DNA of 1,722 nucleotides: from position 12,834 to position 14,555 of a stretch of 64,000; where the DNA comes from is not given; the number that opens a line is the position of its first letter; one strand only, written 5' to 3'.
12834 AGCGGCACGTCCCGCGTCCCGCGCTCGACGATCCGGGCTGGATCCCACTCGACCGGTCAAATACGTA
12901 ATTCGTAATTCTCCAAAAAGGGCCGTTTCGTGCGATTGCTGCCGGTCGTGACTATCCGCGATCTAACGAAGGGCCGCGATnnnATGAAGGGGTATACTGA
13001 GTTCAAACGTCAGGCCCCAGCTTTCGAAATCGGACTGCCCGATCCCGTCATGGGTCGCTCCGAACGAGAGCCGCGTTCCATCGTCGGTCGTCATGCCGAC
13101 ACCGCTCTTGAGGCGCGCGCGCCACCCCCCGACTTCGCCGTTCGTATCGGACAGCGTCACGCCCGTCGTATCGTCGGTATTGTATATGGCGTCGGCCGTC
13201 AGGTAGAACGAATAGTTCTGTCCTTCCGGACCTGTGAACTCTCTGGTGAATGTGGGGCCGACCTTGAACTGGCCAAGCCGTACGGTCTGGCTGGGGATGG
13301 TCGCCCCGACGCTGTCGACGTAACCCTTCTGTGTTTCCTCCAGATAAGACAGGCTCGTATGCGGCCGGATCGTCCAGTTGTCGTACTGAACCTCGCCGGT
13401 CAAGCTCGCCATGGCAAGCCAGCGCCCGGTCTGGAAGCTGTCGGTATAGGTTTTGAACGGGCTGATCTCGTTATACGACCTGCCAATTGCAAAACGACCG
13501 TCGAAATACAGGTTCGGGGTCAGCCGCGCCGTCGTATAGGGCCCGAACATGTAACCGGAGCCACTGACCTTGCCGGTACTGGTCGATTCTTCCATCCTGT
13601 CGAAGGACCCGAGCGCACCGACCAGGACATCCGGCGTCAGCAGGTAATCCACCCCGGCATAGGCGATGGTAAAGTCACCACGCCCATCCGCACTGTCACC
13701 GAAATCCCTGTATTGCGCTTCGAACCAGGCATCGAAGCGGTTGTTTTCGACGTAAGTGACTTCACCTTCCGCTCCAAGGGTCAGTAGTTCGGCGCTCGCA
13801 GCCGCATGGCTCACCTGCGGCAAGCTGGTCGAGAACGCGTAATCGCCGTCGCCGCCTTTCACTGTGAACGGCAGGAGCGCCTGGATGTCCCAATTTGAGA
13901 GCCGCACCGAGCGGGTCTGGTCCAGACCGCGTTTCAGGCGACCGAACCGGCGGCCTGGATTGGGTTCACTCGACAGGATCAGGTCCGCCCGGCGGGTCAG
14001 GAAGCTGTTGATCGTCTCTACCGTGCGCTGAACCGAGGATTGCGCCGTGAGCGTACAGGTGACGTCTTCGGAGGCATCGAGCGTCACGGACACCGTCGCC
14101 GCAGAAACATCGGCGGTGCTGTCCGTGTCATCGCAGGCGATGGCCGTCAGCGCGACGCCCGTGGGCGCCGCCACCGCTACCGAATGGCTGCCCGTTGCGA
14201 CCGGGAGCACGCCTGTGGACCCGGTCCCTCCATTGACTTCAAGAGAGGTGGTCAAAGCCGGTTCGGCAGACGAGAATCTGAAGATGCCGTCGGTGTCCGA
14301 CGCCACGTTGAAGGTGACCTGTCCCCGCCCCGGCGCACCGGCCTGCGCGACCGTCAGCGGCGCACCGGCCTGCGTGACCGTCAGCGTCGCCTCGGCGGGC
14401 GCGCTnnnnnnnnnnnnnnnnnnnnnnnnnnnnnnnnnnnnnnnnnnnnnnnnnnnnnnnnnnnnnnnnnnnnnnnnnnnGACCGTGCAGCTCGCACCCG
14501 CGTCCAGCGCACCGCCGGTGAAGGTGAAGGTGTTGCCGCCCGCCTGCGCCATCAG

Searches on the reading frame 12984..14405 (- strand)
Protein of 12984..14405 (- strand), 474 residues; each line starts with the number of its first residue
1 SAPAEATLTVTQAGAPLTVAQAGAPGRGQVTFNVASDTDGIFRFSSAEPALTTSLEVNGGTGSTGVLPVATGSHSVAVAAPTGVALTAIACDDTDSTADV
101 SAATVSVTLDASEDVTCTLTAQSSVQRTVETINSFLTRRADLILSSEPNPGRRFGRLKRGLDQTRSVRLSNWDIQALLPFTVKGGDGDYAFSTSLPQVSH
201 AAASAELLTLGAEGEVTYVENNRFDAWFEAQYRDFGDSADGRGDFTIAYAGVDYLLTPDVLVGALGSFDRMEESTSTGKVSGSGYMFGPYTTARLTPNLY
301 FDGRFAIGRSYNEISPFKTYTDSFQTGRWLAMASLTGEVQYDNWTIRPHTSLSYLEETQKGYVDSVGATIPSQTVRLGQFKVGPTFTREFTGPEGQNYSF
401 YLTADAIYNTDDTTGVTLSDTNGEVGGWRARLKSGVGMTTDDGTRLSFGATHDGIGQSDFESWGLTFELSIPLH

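Call 54: search_protein_families(library=pfam, proteins=[window:12984-14405:-], max_evalue=0.01)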
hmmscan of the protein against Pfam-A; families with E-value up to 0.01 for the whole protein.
window:12984-14405:- (474 aa): 2 families
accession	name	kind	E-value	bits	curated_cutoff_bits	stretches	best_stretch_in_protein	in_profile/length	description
PF03797.25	Autotransporter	-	1.3e-16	61.6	26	1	236-450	16-254/255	Autotransporter beta-domain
PF24514.1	SpaA_4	-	0.00041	21.6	27.3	1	39-121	11-105/107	Prealbumin-like fold domain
